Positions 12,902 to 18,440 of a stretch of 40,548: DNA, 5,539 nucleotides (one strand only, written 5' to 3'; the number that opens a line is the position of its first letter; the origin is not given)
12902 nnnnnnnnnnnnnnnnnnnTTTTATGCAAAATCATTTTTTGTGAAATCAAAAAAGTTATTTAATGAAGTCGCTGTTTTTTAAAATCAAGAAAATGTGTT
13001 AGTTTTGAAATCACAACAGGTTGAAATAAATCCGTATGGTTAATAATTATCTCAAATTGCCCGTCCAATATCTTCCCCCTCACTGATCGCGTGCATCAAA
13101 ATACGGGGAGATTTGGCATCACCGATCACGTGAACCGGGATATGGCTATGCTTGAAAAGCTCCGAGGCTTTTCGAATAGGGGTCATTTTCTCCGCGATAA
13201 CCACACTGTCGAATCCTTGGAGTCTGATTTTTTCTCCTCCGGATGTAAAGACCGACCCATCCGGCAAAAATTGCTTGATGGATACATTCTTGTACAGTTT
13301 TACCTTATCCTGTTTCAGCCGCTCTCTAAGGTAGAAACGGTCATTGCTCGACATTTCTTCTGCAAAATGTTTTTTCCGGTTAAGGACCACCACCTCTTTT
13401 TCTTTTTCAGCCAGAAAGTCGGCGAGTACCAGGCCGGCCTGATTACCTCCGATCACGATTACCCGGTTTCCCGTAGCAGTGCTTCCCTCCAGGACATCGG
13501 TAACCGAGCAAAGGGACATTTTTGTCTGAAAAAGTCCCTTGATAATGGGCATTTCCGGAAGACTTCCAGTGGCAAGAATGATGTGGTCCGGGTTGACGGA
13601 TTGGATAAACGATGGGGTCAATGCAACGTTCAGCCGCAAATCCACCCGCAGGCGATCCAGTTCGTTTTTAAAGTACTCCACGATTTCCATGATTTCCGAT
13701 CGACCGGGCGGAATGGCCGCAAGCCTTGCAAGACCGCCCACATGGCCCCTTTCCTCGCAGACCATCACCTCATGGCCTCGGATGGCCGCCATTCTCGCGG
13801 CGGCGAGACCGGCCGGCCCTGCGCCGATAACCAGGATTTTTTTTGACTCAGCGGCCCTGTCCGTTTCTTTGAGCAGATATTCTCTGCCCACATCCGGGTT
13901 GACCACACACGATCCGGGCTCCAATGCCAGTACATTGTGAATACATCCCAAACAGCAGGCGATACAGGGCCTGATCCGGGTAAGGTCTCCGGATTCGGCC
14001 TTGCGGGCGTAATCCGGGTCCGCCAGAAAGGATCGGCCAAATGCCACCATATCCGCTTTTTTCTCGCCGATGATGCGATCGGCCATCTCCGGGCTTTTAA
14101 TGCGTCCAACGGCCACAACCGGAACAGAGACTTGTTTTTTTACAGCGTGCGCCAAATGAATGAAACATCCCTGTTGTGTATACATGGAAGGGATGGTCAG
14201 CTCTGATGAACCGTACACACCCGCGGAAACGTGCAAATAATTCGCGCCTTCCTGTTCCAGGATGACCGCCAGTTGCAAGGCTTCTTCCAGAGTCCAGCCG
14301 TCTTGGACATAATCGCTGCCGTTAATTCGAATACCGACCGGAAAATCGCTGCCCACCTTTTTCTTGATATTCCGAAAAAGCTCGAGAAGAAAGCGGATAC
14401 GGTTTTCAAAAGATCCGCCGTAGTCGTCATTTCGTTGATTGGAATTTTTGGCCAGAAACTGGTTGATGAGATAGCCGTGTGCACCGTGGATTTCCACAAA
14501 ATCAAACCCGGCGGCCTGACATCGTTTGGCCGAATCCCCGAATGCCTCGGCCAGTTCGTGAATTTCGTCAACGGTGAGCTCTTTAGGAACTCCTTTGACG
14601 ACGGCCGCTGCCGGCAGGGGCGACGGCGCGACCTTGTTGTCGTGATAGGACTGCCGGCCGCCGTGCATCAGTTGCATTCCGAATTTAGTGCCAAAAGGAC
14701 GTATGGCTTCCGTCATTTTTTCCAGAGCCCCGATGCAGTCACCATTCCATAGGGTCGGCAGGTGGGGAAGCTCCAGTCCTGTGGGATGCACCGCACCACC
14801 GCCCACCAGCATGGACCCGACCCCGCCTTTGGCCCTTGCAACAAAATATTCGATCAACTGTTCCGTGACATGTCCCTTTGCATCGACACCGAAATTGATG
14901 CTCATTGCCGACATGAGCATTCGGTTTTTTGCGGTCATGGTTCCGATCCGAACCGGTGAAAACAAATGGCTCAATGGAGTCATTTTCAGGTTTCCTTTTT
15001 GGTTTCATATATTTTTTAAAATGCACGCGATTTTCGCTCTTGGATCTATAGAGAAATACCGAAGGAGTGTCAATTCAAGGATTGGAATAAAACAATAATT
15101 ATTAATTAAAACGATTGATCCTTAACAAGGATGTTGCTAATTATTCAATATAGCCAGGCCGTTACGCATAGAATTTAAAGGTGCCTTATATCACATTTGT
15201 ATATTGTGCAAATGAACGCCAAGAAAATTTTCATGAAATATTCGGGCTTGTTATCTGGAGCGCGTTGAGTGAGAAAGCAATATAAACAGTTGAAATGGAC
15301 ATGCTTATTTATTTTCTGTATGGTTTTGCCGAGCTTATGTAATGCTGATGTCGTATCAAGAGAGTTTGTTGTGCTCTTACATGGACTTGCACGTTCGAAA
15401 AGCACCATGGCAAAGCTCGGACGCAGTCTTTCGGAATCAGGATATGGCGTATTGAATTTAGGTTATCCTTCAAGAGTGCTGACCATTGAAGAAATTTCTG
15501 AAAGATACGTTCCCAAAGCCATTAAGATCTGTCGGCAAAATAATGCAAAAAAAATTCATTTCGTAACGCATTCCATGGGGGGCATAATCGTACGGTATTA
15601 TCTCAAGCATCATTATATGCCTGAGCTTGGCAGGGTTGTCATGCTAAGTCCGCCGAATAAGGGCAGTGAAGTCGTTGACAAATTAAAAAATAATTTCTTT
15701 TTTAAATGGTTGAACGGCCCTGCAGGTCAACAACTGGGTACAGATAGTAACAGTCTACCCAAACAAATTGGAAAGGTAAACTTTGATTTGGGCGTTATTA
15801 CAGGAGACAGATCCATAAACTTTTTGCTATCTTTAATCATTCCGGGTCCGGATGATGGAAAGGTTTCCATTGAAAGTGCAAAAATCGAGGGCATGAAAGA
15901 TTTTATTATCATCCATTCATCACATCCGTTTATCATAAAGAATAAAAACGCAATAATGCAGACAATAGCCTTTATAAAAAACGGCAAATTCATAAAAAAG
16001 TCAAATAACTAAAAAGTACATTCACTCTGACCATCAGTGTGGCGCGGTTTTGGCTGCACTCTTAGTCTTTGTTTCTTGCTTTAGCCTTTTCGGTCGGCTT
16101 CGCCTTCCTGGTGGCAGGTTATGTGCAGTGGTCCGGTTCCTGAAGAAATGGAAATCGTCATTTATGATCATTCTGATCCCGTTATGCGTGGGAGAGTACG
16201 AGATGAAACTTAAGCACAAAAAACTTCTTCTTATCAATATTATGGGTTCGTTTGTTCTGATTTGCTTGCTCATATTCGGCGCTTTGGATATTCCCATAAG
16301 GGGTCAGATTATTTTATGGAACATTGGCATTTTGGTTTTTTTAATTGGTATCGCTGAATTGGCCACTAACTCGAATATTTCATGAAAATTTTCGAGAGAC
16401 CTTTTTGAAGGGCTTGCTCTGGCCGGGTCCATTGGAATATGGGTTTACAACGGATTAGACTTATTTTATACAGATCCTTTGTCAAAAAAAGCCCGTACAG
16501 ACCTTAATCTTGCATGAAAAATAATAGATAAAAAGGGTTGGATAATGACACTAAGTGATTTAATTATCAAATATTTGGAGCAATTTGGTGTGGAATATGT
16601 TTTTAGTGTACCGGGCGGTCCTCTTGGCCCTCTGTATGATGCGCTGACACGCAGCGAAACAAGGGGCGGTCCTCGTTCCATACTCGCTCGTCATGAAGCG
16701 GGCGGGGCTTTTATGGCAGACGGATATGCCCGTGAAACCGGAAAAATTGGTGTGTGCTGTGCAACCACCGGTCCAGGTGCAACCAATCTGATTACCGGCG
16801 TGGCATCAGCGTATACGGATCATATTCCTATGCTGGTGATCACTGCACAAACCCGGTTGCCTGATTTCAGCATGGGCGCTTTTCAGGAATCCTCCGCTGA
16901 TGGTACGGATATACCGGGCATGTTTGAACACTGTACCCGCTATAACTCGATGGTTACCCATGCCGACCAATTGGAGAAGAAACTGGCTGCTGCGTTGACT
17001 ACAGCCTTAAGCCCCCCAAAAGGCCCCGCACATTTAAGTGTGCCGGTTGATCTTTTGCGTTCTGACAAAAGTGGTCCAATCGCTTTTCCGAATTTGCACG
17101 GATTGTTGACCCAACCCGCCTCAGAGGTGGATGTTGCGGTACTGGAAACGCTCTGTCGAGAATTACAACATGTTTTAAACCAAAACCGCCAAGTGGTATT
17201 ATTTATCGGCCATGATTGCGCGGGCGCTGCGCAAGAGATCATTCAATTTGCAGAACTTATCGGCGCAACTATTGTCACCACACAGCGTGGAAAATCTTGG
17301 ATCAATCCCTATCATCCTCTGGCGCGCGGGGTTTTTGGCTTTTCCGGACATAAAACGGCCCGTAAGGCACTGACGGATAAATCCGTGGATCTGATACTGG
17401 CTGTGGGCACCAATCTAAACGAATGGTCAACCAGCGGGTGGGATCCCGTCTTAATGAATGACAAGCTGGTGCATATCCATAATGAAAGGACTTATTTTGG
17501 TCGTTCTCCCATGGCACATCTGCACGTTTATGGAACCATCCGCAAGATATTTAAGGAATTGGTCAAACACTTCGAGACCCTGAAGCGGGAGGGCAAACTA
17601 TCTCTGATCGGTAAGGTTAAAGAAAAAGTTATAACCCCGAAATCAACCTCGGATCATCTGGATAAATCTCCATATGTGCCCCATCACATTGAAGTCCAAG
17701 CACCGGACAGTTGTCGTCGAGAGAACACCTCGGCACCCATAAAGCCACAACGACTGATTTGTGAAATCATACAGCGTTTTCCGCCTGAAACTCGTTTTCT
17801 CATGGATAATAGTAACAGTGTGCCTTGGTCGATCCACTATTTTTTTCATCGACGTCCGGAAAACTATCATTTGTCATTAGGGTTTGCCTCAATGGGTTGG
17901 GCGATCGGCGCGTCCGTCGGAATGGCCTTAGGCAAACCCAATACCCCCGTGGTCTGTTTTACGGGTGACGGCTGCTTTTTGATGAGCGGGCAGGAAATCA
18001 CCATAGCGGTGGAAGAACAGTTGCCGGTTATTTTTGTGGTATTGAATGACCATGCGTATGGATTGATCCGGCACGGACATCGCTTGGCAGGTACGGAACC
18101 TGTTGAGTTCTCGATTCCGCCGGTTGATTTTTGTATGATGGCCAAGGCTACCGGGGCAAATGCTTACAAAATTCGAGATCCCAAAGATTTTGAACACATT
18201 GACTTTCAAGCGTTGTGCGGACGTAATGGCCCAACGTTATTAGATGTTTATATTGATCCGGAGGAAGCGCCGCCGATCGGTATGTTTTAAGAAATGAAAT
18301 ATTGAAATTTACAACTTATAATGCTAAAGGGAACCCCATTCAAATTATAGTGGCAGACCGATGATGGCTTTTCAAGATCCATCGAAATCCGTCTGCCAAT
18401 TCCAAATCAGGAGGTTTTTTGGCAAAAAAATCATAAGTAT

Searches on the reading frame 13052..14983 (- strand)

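Call 6: search_protein_families(library=pfam, proteins=[window:13052-14983:-], max_evalue=0.001)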
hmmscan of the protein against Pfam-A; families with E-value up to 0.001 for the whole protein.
window:13052-14983:- (643 aa): 19 families
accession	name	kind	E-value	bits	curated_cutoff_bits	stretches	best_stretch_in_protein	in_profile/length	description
PF00724.26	Oxidored_FMN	-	7.1e-80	269.3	27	1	7-332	2-338/342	NADH:flavin oxidoreductase / NADH oxidase family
PF07992.20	Pyr_redox_2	-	3.3e-22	79.7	26.1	1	382-588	2-228/291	Pyridine nucleotide-disulphide oxidoreductase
PF13450.12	NAD_binding_8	-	2.4e-12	47.4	21.9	1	385-423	1-39/68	NAD(P)-binding Rossmann-like domain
PF13738.12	Pyr_redox_3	-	5.5e-11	42.7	30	1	464-575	124-241/305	Pyridine nucleotide-disulphide oxidoreductase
PF00070.33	Pyr_redox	-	1.8e-09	38.4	22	1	507-574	1-68/82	Pyridine nucleotide-disulphide oxidoreductase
PF03486.20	HI0933_like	-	3.1e-09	37.1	50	1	382-416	2-36/244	HI0933-like protein Rossmann domain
PF12831.13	FAD_oxidored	-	1.5e-08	34.9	27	1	383-420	2-39/416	FAD dependent oxidoreductase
PF01266.30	DAO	-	4.1e-08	33.6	27.9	1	382-416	1-35/353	FAD dependent oxidoreductase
PF01494.25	FAD_binding_3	-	6.6e-08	32.6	22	0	382-413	3-34/349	FAD binding domain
PF00890.30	FAD_binding_2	-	1.2e-06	28.4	20.4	0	383-417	2-36/414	FAD binding domain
PF01207.24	Dus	-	1.6e-06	27.9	20.4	1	188-327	99-225/311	Dihydrouridine synthase (Dus)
PF01946.23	Thi4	-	4.3e-06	26.6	26.2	0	375-417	13-55/235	Thi4 family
PF01262.27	AlaDh_PNT_C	-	1.4e-05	25.1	23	0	379-412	27-60/214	Alanine dehydrogenase/PNT, C-terminal domain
PF01134.28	GIDA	-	9.1e-05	22.1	22.1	0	382-412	1-29/391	Glucose inhibited division protein A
PF01488.26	Shikimate_DH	-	0.00015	22.3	24.3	0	503-545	10-53/138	Shikimate / quinate 5-dehydrogenase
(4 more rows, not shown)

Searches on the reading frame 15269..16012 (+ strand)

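Call 6: search_protein_families(library=pfam, proteins=[window:15269-16012:+], max_evalue=0.001)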
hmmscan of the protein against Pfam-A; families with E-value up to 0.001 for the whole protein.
window:15269-16012:+ (247 aa): 5 families
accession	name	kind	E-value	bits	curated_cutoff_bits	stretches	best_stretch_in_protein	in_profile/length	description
PF00561.26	Abhydrolase_1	-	5.9e-08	33.1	25.8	1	86-150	61-126/245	alpha/beta hydrolase fold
PF12146.15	Hydrolase_4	-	1.6e-07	31.3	27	0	86-154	68-135/239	Serine aminopeptidase, S33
PF05057.20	DUF676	-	4.8e-06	26.7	20.3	1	34-125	8-105/217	Putative serine esterase (DUF676)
PF02089.21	Palm_thioest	-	4.8e-05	23.6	26.8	1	34-139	2-119/254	Palmitoyl protein thioesterase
PF07819.20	PGAP1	-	0.00042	20.6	24.3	1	80-144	71-144/233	PGAP1-like alpha/beta domain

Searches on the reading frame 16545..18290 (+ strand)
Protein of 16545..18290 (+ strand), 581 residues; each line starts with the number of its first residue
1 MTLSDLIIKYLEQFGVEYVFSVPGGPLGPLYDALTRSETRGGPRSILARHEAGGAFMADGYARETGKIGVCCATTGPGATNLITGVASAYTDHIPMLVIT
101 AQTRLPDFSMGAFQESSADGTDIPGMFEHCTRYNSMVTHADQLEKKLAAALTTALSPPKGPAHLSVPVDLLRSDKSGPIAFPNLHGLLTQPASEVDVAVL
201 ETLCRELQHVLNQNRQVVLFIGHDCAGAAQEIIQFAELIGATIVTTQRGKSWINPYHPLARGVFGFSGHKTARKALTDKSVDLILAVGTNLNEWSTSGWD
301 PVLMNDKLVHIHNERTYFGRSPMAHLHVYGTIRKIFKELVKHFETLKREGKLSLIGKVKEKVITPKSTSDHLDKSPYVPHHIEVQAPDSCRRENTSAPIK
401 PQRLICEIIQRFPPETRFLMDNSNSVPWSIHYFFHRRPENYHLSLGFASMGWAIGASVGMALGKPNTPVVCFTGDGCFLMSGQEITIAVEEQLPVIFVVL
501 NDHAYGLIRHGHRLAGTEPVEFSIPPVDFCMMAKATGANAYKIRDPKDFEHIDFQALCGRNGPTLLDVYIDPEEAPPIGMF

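Call 6: search_protein_families(library=pfam, proteins=[window:16545-18290:+], max_evalue=0.001)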
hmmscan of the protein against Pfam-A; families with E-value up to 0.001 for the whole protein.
window:16545-18290:+ (581 aa): 3 families
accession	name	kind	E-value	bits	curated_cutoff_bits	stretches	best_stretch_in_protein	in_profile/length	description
PF02776.23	TPP_enzyme_N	-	2.9e-40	137.2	26.8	1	1-116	1-114/119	Thiamine pyrophosphate enzyme, N-terminal TPP binding domain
PF02775.26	TPP_enzyme_C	-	4.2e-34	118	21.9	1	424-568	4-151/151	Thiamine pyrophosphate enzyme, C-terminal TPP binding domain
PF00205.28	TPP_enzyme_M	-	2e-26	92.8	30.4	1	207-339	4-137/137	Thiamine pyrophosphate enzyme, central domain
